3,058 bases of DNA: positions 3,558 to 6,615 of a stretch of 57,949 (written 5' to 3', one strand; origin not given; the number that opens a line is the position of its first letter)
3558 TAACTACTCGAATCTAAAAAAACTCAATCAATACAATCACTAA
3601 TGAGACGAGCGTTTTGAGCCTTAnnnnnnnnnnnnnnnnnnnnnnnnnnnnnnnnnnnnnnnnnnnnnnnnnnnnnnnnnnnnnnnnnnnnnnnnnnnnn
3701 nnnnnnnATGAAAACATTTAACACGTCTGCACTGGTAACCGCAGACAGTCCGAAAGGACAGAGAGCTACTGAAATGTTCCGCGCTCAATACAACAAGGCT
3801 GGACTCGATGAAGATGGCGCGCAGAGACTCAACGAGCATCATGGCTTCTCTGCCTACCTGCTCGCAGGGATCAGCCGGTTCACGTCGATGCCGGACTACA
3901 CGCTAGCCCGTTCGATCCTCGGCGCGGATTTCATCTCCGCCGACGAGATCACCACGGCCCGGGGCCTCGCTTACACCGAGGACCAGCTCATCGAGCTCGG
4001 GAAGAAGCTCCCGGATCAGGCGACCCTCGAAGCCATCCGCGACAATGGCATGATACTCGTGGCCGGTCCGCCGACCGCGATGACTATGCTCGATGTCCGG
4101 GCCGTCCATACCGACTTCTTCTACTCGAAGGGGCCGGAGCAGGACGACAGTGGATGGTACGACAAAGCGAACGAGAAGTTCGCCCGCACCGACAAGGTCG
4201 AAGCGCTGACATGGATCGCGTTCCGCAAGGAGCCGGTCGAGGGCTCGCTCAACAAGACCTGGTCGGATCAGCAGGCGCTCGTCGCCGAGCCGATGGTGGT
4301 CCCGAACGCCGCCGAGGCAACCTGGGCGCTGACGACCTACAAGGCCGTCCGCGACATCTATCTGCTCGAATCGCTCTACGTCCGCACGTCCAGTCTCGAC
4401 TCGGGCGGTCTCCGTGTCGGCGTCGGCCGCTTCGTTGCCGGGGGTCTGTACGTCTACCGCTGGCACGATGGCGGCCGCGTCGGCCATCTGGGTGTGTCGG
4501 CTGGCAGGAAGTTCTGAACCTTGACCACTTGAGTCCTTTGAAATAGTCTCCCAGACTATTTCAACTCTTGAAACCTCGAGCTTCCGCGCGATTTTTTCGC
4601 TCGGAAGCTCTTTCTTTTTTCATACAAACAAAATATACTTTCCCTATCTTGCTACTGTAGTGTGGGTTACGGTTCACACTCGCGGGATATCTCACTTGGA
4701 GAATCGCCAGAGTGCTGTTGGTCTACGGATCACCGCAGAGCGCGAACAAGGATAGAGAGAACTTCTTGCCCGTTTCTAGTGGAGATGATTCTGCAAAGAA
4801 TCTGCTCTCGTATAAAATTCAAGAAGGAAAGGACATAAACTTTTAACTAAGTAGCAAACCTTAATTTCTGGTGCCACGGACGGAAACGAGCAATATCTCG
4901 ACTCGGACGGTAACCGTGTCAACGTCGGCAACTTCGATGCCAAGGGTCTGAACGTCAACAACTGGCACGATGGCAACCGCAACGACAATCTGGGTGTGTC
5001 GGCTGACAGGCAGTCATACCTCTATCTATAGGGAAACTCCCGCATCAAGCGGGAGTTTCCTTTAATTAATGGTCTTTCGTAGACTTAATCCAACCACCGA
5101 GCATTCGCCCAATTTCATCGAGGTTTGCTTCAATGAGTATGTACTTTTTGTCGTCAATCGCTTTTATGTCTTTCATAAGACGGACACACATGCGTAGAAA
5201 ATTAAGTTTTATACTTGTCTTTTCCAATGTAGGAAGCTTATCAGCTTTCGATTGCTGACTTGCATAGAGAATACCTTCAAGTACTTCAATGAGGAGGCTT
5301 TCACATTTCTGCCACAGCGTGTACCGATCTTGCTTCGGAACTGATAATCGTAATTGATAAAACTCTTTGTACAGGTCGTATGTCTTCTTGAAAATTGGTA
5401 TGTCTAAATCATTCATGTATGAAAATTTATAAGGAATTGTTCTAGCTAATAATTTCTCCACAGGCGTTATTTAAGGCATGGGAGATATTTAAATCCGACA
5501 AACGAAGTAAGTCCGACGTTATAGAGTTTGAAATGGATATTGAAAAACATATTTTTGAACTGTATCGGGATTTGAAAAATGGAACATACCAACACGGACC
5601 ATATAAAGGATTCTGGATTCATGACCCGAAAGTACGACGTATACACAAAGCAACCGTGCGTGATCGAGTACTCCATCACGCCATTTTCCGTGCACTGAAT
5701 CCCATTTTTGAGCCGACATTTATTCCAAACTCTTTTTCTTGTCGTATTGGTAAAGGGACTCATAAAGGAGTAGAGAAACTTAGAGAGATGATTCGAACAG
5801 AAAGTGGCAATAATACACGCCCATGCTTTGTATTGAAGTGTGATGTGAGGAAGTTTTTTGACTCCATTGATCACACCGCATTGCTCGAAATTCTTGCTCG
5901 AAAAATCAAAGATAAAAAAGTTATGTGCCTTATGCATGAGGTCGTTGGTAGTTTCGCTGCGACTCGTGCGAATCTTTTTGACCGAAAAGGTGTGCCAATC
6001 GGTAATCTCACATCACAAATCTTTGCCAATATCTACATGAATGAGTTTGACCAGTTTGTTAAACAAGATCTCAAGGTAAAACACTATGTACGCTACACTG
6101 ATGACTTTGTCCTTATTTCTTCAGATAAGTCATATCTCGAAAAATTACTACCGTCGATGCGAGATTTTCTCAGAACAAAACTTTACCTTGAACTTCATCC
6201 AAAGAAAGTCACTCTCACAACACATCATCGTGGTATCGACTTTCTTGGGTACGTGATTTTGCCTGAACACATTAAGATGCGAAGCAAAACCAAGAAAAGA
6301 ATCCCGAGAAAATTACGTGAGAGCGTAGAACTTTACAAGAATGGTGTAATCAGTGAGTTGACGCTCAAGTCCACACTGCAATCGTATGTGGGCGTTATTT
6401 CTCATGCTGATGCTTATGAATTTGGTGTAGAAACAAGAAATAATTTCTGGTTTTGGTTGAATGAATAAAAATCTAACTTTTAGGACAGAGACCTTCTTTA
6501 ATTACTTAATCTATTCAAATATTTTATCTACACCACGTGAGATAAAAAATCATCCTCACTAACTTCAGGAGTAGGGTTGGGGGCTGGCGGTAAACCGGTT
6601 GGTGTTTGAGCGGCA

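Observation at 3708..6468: Complete diversity-generating retroelement with strictly adenine-specific VR/TR divergence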

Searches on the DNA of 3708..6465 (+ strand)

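Call 43: search_rna_families(source=window, start=4400, end=5600, threshold=evalue, max_evalue=1)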
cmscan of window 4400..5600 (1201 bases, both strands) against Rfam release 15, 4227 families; matches with E-value up to 1: 3.
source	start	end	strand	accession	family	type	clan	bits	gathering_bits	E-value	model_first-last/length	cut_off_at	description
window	4722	4899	+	RF03019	RT-16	Gene; sRNA;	-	23.9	50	0.51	1-158/158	no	RT-16 RNA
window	4995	5066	+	RF01772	rnk_pseudo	Cis-reg; leader;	-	21.9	55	0.51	1-108/108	no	Pseudomonas rnk leader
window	4578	4618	+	RF00489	ctRNA_p42d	Gene; antisense;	-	18.5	50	0.69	5-44/46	no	ctRNA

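Call 46: search_rna_families(source=window, start=4600, end=5100, threshold=evalue, max_evalue=1, show_alignments=1)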
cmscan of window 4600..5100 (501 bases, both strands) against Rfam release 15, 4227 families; matches with E-value up to 1: 3.
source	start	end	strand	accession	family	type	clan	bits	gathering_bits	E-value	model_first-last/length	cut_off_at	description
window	4722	4899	+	RF03019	RT-16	Gene; sRNA;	-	23.9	50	0.21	1-158/158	no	RT-16 RNA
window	4995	5066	+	RF01772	rnk_pseudo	Cis-reg; leader;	-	21.9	55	0.21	1-108/108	no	Pseudomonas rnk leader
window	5025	5066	-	RF03360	mir-3156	Gene; miRNA;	-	18.4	76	0.72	1-77/77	no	mir-3156 microRNA precursor family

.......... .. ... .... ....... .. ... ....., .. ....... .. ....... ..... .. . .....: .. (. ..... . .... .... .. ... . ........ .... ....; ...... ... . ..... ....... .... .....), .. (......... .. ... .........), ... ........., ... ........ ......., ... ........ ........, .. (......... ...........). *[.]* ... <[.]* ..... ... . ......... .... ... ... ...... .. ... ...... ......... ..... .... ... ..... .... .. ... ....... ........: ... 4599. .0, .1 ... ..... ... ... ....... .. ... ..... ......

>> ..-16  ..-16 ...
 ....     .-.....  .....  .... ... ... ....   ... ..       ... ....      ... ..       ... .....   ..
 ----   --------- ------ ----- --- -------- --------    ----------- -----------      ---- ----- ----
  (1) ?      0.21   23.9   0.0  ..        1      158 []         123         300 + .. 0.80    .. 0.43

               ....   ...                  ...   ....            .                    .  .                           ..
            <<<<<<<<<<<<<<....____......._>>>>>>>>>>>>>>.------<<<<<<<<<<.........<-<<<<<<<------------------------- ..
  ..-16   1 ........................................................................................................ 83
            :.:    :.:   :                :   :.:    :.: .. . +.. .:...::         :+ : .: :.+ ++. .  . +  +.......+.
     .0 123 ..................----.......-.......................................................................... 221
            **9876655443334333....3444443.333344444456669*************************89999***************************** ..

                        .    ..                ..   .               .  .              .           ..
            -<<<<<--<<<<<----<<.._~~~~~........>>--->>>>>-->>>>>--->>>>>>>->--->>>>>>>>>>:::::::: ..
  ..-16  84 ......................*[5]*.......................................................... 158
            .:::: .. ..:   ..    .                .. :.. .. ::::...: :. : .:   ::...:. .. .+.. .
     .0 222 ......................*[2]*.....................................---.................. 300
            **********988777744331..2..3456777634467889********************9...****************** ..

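Call 48: search_rna_families(sources=[L002, L004, L006, L009, L011, L012, L013, L015, L017, L019, L024, L028, L043, L057], threshold=gathering)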
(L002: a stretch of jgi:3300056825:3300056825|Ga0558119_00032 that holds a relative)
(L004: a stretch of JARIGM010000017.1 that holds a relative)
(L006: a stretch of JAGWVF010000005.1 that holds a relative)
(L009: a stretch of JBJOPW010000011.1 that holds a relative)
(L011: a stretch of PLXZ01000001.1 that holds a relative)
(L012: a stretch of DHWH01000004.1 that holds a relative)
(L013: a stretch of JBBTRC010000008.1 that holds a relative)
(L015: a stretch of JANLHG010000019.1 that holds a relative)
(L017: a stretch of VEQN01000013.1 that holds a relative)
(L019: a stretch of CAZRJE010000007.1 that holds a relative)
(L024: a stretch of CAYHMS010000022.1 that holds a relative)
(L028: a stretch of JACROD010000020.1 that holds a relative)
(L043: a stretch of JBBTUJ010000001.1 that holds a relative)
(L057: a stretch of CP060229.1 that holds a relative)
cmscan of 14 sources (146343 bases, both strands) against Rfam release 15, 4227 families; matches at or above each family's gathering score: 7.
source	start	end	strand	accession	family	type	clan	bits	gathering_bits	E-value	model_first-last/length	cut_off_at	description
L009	8301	8419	-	RF03000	LOOT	Gene; sRNA;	-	89.6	46.4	2.5e-15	1-121/121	no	LOOT RNA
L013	4570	4702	-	RF03000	LOOT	Gene; sRNA;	-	79.1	46.4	7.2e-13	1-121/121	no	LOOT RNA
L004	7647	7765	-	RF03000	LOOT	Gene; sRNA;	-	78.4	46.4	1e-12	1-121/121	no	LOOT RNA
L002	5587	5716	-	RF03000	LOOT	Gene; sRNA;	-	78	46.4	1.3e-12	1-121/121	no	LOOT RNA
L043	4508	4625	-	RF03000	LOOT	Gene; sRNA;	-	77.2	46.4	2e-12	1-121/121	no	LOOT RNA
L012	2753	2823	+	RF00005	tRNA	Gene; tRNA;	CL00001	65.8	29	1.1e-11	1-71/71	no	tRNA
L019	1791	1880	+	RF00005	tRNA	Gene; tRNA;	CL00001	57.9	29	1.5e-09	1-71/71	no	tRNA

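Call 85: search_rna_families(sources=[L084, L085, L086, L087, L089, L091, L093, L096, L097, L098, L105, L107, L108, L116, L117, L119, L125, L131, L136, L139], threshold=gathering)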
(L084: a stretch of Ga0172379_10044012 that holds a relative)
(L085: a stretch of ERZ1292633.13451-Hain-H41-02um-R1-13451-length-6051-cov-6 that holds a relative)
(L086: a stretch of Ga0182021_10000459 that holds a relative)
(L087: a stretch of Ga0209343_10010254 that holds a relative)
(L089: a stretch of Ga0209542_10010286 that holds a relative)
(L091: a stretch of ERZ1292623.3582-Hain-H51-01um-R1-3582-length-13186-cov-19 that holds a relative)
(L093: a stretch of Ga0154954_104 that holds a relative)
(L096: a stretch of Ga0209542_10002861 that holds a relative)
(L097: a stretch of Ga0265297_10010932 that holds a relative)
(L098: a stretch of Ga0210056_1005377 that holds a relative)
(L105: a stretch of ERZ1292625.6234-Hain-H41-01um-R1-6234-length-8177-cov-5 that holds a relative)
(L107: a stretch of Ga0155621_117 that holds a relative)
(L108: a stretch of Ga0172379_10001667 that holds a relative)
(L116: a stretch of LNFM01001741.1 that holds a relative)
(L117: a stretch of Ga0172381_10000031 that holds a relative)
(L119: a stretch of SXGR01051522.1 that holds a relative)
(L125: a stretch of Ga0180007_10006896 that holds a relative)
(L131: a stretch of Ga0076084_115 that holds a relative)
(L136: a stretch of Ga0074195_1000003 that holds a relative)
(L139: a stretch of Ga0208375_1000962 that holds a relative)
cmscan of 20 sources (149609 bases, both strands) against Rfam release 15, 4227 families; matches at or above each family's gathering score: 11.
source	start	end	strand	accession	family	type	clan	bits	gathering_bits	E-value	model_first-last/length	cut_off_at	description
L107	7028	7382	+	RF00023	tmRNA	Gene;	CL00001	129.9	47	4e-50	1-374/374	no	transfer-messenger RNA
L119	4551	5005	+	RF00010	RNaseP_bact_a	Gene; ribozyme;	CL00002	121.7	100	2.4e-36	1-367/367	no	Bacterial RNase P class A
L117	5959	6082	-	RF03000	LOOT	Gene; sRNA;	-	89.8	46.4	2.2e-15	1-121/121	no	LOOT RNA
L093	1316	1429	-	RF03000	LOOT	Gene; sRNA;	-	86.9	46.4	1.1e-14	1-121/121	no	LOOT RNA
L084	3261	3375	-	RF03000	LOOT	Gene; sRNA;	-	77.9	46.4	1.3e-12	1-121/121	no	LOOT RNA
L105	1310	1432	-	RF03000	LOOT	Gene; sRNA;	-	75.4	46.4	5.3e-12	1-121/121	no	LOOT RNA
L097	1294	1418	-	RF03000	LOOT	Gene; sRNA;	-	74.2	46.4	9.8e-12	1-121/121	no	LOOT RNA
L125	6619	6690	-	RF00005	tRNA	Gene; tRNA;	CL00001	67.8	29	3e-12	1-71/71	no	tRNA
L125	6826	6897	+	RF00005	tRNA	Gene; tRNA;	CL00001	63.6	29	4.2e-11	1-71/71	no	tRNA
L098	1326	1398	-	RF00005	tRNA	Gene; tRNA;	CL00001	60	29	4e-10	1-71/71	no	tRNA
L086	744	825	+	RF00005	tRNA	Gene; tRNA;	CL00001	57.4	29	2.1e-09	1-71/71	no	tRNA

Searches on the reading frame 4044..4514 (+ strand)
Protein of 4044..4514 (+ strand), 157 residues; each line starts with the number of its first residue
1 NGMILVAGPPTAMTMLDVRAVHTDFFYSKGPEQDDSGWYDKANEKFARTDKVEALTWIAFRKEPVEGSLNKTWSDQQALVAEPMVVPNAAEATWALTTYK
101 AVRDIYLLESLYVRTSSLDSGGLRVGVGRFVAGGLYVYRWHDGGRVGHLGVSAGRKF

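Call 83: predict_structure(alignment_id=A5)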
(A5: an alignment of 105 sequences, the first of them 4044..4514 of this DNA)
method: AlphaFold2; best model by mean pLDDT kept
length: 157 residues; sequences in the alignment: 105
mean_pLDDT: 63.4   pTM: 0.65
mean pLDDT of the five models: 63.4, 44.7, 43.0, 42.4, 38.8
residues with pLDDT >= 90: 19; 70-90: 54; 50-70: 35; < 50: 49
segments of 3 or more residues with pLDDT < 50: 110-157
pLDDT, mean of each block of 10 residues (from residue 1): 86 86 66 55 67 90 72 68 77 88 77 33 32 36 35 38
secondary structure, 60 per line:
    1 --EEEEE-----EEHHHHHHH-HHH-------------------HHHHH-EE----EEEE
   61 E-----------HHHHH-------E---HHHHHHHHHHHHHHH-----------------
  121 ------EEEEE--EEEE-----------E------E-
elements in order: E3-7 H15-21 H45-49 E57-61 H73-77 H89-103 E127-131 E134-137

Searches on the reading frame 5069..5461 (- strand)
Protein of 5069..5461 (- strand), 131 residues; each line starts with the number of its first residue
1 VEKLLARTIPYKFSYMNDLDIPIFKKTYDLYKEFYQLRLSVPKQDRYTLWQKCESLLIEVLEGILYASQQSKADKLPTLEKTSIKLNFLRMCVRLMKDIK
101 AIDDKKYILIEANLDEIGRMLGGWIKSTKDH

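Call 6: search_protein_families(library=pfam, proteins=[window:5069-5461:-], max_evalue=0.1)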
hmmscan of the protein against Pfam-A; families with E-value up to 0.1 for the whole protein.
window:5069-5461:- (131 aa): 2 families
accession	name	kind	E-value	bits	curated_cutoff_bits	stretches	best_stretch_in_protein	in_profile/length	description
PF22296.2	bAvd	-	2.1e-17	64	40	1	23-127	3-106/107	bAvd-like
PF05635.17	23S_rRNA_IVP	-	1.7e-05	25.4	33.8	1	21-122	3-105/106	23S rRNA-intervening sequence protein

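Call 7: search_protein_families(library=ncbifam, proteins=[window:5069-5461:-], max_evalue=0.1)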
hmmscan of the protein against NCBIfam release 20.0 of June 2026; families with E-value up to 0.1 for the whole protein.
window:5069-5461:- (131 aa): 3 families
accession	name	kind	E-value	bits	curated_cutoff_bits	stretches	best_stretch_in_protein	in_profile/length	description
NF033474.1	DivGenRetAVD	equivalog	7.7e-24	84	80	1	22-126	2-104/104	diversity-generating retroelement protein Avd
TIGR02436.1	TIGR02436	subfamily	9.5e-05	22.6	24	1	24-129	2-109/109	four helix bundle protein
NF008911.0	PRK12275.1-2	subfamily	0.049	14.1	137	0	20-130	6-117/118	hypothetical protein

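Call 10: search_solved_structures(query=window:5069-5461:-, max_evalue=0.1)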
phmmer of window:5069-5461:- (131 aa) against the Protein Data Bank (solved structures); distinct sequences matched with E-value up to 0.1: 1.
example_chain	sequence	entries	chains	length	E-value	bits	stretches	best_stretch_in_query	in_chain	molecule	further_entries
5guj_A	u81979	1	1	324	0.039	17.5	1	14-57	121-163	DNA primase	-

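Call 89: search_protein_families(library=phrogs, proteins=[window:5069-5416:-], max_evalue=0.001)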
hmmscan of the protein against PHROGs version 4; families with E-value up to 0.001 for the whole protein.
window:5069-5416:- (116 aa): 1 family
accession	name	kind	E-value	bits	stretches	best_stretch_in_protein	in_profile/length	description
phrog_3206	-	DNA, RNA and nucleotide metabolism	8.2e-20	71.9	1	6-114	16-125/154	Avd protein of DGR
